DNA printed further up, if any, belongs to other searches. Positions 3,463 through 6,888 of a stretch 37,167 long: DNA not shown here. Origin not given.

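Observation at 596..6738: Bacterial-style AddAB/AdnAB-like helicase-nuclease pair in an archaeal setting, with Cys4 iron-staple signatures in both subunits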

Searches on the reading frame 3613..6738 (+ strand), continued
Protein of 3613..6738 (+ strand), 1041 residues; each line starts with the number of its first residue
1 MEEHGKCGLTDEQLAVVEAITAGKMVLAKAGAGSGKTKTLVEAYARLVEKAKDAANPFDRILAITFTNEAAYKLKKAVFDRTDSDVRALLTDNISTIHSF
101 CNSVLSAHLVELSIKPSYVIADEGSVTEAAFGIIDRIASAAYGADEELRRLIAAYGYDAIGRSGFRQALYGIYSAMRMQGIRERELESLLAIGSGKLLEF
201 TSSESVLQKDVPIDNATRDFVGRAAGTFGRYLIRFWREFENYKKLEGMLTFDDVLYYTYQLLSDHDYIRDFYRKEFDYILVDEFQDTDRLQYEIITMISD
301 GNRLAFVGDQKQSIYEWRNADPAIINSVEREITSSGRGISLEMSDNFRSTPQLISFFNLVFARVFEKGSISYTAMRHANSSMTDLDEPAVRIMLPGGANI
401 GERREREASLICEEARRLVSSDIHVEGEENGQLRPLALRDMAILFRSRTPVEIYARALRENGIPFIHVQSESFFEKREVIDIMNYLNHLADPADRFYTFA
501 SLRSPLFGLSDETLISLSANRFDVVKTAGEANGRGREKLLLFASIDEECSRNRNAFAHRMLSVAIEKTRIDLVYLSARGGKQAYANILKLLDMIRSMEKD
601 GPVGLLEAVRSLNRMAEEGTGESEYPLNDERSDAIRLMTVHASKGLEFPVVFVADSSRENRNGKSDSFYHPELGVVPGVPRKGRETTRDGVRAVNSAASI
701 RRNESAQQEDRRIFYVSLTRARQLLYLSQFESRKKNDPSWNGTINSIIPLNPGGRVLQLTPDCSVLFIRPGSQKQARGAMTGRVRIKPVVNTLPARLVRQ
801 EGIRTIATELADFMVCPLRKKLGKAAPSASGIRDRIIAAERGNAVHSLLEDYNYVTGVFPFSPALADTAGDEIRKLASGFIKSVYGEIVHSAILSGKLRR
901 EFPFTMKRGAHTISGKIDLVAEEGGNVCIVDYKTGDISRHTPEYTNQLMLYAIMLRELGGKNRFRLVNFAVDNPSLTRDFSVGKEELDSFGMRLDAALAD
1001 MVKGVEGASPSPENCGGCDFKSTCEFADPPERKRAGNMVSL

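Call 37: find_encoding_contigs(protein=P0008, flank=8000, max_places=2)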
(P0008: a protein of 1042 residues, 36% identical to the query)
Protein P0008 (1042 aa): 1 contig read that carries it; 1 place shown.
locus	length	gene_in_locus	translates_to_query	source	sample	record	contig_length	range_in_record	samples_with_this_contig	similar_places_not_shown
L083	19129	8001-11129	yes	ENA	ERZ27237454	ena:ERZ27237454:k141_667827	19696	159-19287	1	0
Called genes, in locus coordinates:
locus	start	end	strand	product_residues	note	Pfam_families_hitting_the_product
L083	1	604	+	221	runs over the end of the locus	PF01902:Diphthami_syn_2_N, PF28410:Diphthami_syn_2_C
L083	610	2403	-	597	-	PF23545:Zn_ribbon_HMPTM, PF04055:Radical_SAM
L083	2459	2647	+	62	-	-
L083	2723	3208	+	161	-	PF00578:AhpC-TSA, PF08534:Redoxin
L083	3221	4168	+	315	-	PF02423:OCD_Mu_crystall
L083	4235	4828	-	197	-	PF13240:Zn_Ribbon_1 (weak)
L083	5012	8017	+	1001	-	PF12705:PDDEXK_1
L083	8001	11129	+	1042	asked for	PF00580:UvrD-helicase, PF01443:Viral_helicase1 (faint), PF13245:AAA_19, PF13604:AAA_30 (faint), PF13361:UvrD_C, PF13538:UvrD_C_2 (faint), PF12705:PDDEXK_1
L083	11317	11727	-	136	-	-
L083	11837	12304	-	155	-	-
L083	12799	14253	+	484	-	PF01637:ATPase_2, PF13173:AAA_14 (weak), PF03008:DUF234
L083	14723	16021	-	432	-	PF01637:ATPase_2, PF13191:AAA_16 (faint), PF13173:AAA_14, PF13635:DUF4143 (weak), PF03008:DUF234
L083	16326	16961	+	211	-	-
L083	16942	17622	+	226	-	-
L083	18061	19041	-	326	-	-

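Call 38: find_encoding_contigs(protein=P0009, flank=8000, max_places=2)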
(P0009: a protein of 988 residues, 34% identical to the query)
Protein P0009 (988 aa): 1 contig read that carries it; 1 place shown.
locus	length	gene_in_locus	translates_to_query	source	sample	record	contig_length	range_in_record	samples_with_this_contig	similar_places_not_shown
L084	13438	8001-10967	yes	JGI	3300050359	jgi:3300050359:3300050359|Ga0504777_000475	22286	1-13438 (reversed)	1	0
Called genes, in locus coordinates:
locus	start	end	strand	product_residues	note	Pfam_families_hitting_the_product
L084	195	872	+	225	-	PF01902:Diphthami_syn_2_N, PF28410:Diphthami_syn_2_C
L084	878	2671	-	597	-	PF23545:Zn_ribbon_HMPTM, PF04055:Radical_SAM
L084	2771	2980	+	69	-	-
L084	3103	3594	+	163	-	PF00578:AhpC-TSA, PF08534:Redoxin (weak)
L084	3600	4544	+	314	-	PF02423:OCD_Mu_crystall, PF01488:Shikimate_DH (weak)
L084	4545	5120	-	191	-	PF13240:Zn_Ribbon_1 (weak)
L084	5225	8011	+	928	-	PF12705:PDDEXK_1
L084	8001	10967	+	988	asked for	PF00580:UvrD-helicase, PF01443:Viral_helicase1 (faint), PF13086:AAA_11 (weak), PF13245:AAA_19, PF13604:AAA_30 (weak), PF13361:UvrD_C, PF12705:PDDEXK_1, PF01930:Cas_Cas4 (weak), +1 more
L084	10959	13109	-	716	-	PF13802:Gal_mutarotas_2, PF01055:Glyco_hydro_31_2nd, PF21365:Glyco_hydro_31_3rd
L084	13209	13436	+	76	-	?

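Call 39: find_encoding_contigs(protein=P0010, flank=8000, max_places=2)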
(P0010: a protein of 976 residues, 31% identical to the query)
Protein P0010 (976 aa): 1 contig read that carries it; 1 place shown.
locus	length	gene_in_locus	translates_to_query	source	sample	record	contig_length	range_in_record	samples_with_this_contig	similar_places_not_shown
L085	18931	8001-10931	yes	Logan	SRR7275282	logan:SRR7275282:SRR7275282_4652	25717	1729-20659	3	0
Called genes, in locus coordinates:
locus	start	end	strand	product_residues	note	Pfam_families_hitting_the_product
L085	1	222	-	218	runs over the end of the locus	PF06026:Rib_5-P_isom_A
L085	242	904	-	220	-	PF02633:Creatininase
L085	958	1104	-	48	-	-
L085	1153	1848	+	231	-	PF01902:Diphthami_syn_2_N, PF28410:Diphthami_syn_2_C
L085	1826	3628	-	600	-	PF23545:Zn_ribbon_HMPTM, PF04055:Radical_SAM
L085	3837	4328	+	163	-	PF00578:AhpC-TSA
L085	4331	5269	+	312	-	PF02423:OCD_Mu_crystall, PF01488:Shikimate_DH (faint)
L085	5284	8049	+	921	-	PF12705:PDDEXK_1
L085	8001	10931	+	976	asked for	PF00580:UvrD-helicase, PF13245:AAA_19, PF13361:UvrD_C, PF13538:UvrD_C_2 (faint), PF12705:PDDEXK_1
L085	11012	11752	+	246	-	PF00005:ABC_tran, PF13304:AAA_21 (faint)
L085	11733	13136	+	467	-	-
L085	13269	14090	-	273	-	-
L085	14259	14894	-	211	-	-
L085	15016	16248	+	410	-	PF10502:Peptidase_S26 (weak)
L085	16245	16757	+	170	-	-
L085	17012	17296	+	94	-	PF14947:HTH_45 (weak)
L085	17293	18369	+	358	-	-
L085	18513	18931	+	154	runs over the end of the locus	PF02628:COX15-CtaA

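Call 59: search_protein_families(library=padloc, proteins=[window:3613-6738:+], max_evalue=0.001)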
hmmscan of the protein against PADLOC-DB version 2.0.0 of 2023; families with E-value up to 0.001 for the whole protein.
window:3613-6738:+ (1041 aa): 62 families (the best 25 are shown)
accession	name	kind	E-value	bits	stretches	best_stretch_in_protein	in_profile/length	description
PDLC03802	RTasHel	-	2.5e-53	180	2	11-489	8-363/675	DRT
PDLC00132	GajB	-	1.3e-52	177.3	2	236-654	175-560/625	UrvD helicase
PDLC00117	GajB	-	1.5e-44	150.5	4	231-358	174-299/604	UrvD helicase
PDLC00114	GajB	-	3.6e-41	139.5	3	230-360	170-298/635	UrvD helicase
PDLC00107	GajB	-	5.6e-39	132.2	3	245-348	185-287/587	UrvD helicase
PDLC00119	GajB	-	7e-39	132.2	2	238-363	178-302/565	UrvD helicase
PDLC00130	GajB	-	1.4e-38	130.5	3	235-364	169-293/589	UrvD helicase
PDLC00103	GajB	-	7.2e-38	128.9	1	16-374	21-307/612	UrvD helicase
PDLC00127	GajB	-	2.2e-37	126.9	2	236-358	162-286/594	UrvD helicase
PDLC00122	GajB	-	1.4e-31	108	2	257-362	144-248/502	UrvD helicase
PDLC00104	GajB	-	7.4e-31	105.5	3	243-361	133-249/574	UrvD helicase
PDLC00121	GajB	-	4.3e-30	102.8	2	238-359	166-281/565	UrvD helicase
PDLC00135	GajB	-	1.1e-29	101.8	2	10-113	7-96/603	UrvD helicase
PDLC00123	GajB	-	1.8e-29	100.8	3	246-358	147-256/540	UrvD helicase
PDLC00129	GajB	-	2e-29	100.6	2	246-363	195-311/594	UrvD helicase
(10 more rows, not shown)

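Call 83: search_protein_families(library=pfam, proteins=[L002:5256-6212:+, L002:6966-9983:+, L002:10034-13114:+, L002:13249-14418:+, L003:6372-9941:+, L003:9938-13246:+], max_evalue=0.00001)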
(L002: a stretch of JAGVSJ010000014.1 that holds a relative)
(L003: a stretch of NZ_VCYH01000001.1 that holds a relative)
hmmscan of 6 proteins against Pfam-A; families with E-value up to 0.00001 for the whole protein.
L002:5256-6212:+ (318 aa): 1 family
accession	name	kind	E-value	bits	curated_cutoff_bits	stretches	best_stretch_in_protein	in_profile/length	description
PF02423.21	OCD_Mu_crystall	-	6.2e-45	154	24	1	10-312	8-313/314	Ornithine cyclodeaminase/mu-crystallin family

L002:6966-9983:+ (1005 aa): 1 family
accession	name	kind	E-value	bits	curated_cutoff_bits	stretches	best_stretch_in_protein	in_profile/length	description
PF12705.13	PDDEXK_1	-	3.4e-27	96.4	22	1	709-1001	1-247/247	PD-(D/E)XK nuclease superfamily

L002:10034-13114:+ (1026 aa): 6 families
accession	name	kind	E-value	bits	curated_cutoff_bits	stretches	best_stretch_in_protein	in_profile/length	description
PF00580.27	UvrD-helicase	-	4.5e-48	164.7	23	1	4-314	13-269/271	UvrD/REP helicase N-terminal domain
PF13361.12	UvrD_C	-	6.4e-38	131.5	25.6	1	325-711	2-345/350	UvrD-like helicase C-terminal domain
PF12705.13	PDDEXK_1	-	5.1e-21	76.2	22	1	799-1019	2-246/247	PD-(D/E)XK nuclease superfamily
PF13245.12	AAA_19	-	6.5e-16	59.2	25.1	1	6-299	13-132/134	AAA domain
PF13538.12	UvrD_C_2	-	1.1e-09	38.4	27.4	0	619-640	2-23/52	UvrD-like helicase C-terminal domain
PF01930.23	Cas_Cas4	-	4.5e-06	27.3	22.7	0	874-1019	16-158/160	Domain of unknown function DUF83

L002:13249-14418:+ (389 aa): 2 families
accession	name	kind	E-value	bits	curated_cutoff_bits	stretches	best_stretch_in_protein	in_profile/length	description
PF22691.2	Thiolase_C_1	-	1.2e-40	139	28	1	248-388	3-143/144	Thiolase C-terminal domain-like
PF00108.29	Thiolase_N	-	4e-30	105.5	26.4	1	15-229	9-259/260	Thiolase, N-terminal domain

L003:6372-9941:+ (1189 aa): 1 family
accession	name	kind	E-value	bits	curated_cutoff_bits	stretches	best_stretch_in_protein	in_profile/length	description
PF12705.13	PDDEXK_1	-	2.3e-37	129.7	22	1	875-1176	2-247/247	PD-(D/E)XK nuclease superfamily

L003:9938-13246:+ (1102 aa): 7 families
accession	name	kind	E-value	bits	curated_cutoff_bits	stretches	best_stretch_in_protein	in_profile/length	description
PF00580.27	UvrD-helicase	-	1.7e-58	198.9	23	1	3-419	1-266/271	UvrD/REP helicase N-terminal domain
PF13361.12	UvrD_C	-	4.5e-28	99.1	25.6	2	683-827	237-346/350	UvrD-like helicase C-terminal domain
PF13245.12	AAA_19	-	1.6e-19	70.8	25.1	1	14-409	10-134/134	AAA domain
PF13538.12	UvrD_C_2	-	3.1e-12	46.6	27.4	0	735-760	2-29/52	UvrD-like helicase C-terminal domain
PF12705.13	PDDEXK_1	-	5.4e-09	36.8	22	1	923-1097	5-226/247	PD-(D/E)XK nuclease superfamily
PF13604.12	AAA_30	-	3.2e-07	30.7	27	0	3-67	2-65/191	AAA domain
PF01443.25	Viral_helicase1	-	1.8e-06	28.4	21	0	351-411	43-104/228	Viral superfamily 1 RNA helicase core domain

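Call 86: find_encoding_contigs(protein=P0067, flank=6000, max_places=1)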
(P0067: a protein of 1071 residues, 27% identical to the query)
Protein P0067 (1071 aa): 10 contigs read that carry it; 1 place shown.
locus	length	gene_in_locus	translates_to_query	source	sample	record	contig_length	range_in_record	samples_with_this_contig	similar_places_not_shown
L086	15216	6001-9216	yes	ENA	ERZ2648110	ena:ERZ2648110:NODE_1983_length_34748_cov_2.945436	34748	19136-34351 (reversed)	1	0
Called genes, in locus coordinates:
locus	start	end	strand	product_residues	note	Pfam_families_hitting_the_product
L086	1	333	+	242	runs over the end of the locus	?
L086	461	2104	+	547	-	PF00270:DEAD, PF04851:ResIII, PF22527:DEXQc_Suv3 (weak), PF00271:Helicase_C (weak)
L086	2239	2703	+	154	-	PF08148:DSHCT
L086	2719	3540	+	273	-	PF08282:Hydrolase_3, PF00702:Hydrolase (weak), PF05116:S6PP (weak)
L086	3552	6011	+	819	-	PF12705:PDDEXK_1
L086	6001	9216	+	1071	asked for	PF00580:UvrD-helicase, PF13245:AAA_19, PF13361:UvrD_C, PF13538:UvrD_C_2 (faint), PF12705:PDDEXK_1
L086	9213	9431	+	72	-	-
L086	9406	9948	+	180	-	-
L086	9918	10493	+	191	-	PF05193:Peptidase_M16_C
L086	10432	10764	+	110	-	-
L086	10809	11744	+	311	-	PF05193:Peptidase_M16_C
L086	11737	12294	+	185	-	PF01812:5-FTHF_cyc-lig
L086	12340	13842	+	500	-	PF00370:FGGY_N, PF02782:FGGY_C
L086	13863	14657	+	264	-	PF01791:DeoC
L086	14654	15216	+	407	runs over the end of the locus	PF07719:TPR_2 (faint)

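Call 87: find_encoding_contigs(protein=P0013, flank=6000, max_places=1)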
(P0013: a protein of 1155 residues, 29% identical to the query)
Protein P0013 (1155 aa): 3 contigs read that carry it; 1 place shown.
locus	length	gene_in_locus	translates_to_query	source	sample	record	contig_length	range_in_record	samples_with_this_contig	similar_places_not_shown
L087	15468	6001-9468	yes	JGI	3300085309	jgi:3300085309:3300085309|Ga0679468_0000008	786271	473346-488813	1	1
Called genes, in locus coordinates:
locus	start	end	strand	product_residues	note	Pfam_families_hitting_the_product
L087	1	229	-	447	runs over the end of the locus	PF07969:Amidohydro_3 (weak), PF01979:Amidohydro_1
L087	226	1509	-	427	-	PF07969:Amidohydro_3, PF01979:Amidohydro_1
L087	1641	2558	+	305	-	-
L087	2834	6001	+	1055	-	PF00580:UvrD-helicase, PF13245:AAA_19 (weak), PF21445:ADDB_N, PF13361:UvrD_C (weak), PF12705:PDDEXK_1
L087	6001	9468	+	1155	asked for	PF00580:UvrD-helicase, PF13245:AAA_19, PF13361:UvrD_C, PF13538:UvrD_C_2 (faint), PF12705:PDDEXK_1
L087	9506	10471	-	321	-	PF00291:PALP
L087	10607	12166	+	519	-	-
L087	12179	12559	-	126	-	-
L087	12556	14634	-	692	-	-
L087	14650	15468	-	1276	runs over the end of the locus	PF00515:TPR_1 (faint), PF07719:TPR_2 (faint), PF12895:ANAPC3 (faint), PF13174:TPR_6 (faint), PF13181:TPR_8 (faint), PF13424:TPR_12 (faint), PF14559:TPR_19 (weak), PF14559:TPR_19 (weak), +6 more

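Call 89: predict_structure(alignment_id=A5)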
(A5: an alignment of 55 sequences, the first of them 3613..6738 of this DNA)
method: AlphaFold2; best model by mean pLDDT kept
length: 1041 residues; sequences in the alignment: 55
mean_pLDDT: 88.6   pTM: 0.71
mean pLDDT of the five models: 88.6, 88.1, 87.9, 86.9, 86.7
residues with pLDDT >= 90: 730; 70-90: 215; 50-70: 58; < 50: 38
segments of 3 or more residues with pLDDT < 50: 777-799, 1032-1041
pLDDT, mean of each block of 10 residues (from residue 1): 66 97 97 93 97 94 91 93 92 95 96 92 86 96 97 87 84 94 95 95 82 92 97 98 95 97 98 97 95 96 94 84 94 94 96 97 91 94 93 93 95 96 85 92 92 92 79 81 95 93 95 92 93 92 93 87 94 85 88 85 81 71 51 87 91 91 84 95 92 93 91 96 96 87 91 88 94 58 36 39 90 93 68 71 90 90 68 92 95 95 92 96 91 91 96 93 95 94 97 96 90 87 79 44 34
secondary structure, 60 per line:
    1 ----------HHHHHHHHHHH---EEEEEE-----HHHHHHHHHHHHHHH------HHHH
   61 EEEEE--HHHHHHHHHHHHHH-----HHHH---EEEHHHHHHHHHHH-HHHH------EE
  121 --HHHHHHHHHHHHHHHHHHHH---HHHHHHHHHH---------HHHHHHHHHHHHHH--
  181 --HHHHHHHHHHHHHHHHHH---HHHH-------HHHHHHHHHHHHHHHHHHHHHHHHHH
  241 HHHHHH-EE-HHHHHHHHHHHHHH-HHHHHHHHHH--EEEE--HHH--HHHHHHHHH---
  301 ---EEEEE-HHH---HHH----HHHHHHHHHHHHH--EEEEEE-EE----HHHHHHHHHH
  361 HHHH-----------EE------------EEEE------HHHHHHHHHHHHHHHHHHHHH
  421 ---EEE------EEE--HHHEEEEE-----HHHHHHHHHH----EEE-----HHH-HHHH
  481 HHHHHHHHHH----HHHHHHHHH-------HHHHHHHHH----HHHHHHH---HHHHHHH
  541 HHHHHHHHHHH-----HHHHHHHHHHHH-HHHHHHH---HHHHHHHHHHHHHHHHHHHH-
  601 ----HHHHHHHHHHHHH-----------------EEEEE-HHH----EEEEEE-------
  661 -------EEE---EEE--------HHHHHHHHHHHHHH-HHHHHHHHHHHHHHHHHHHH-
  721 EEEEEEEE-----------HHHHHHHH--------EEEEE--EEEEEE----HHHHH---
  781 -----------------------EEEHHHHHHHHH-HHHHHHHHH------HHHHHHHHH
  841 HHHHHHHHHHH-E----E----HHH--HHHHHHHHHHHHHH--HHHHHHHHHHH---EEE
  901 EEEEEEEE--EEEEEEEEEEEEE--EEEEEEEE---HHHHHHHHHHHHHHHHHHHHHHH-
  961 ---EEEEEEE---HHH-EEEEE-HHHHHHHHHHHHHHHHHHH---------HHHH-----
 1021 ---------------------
elements in order (helices of 4 or more, strands of 3 or more residues): H11-21 E25-30 H36-50 H57-60 E61-65 H68-81 H87-90 E94-96 H97-107 H109-112 H123-142 H146-155 H165-178 H183-200 H204-207 H215-246 H251-264 H266-275 E278-281 H289-297 E304-308 H323-335 E338-343 H351-364 E390-393 H400-420 E424-426 E433-435 E441-445 H451-460 E465-467 H477-490 H495-503 H511-519 H524-530 H534-551 H557-568 H570-576 H580-599 H605-617 E635-639 E648-653 E668-670 E674-676 H685-698 H700-719 E721-728 H740-747 E756-760 E763-768 H773-777 E804-806 H807-815 H817-825 H832-851 H868-881 H884-894 E898-908 E911-923 E926-933 H937-959 E964-970 E978-982 H984-1002 H1012-1015
